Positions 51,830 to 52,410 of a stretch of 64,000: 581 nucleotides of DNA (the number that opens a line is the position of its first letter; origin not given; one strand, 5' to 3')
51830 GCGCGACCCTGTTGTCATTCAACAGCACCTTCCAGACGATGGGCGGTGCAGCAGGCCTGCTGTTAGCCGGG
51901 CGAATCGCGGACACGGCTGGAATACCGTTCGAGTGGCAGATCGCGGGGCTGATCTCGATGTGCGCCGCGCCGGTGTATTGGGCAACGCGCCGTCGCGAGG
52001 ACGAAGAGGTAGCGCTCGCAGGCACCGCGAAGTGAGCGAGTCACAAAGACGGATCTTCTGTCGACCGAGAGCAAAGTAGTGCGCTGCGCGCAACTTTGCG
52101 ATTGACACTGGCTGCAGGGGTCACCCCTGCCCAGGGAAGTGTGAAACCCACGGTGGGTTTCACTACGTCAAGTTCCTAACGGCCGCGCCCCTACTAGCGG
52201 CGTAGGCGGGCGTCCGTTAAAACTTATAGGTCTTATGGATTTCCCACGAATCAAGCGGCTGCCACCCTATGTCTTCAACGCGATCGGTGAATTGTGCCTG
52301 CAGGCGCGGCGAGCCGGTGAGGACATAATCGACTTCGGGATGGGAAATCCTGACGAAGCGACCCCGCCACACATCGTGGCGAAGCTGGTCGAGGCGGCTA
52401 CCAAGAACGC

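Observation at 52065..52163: Extended (about 100 bp, three-hairpin) form of the repeat element between the MFS transporter and the aminotransferase; partial fourth copy at 60064-60085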

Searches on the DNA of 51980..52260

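Call 34: search_rna_families(source=window, start=51980, end=52260, threshold=evalue, max_evalue=10)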
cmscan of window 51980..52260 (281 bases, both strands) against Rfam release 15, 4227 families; matches with E-value up to 10: 1.
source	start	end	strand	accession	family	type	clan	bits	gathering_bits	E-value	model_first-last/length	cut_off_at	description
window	52141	52163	-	RF04141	MIR8622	Gene; miRNA;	-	11.5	197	7.6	1-212/212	no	MIR8622 microRNA precursor family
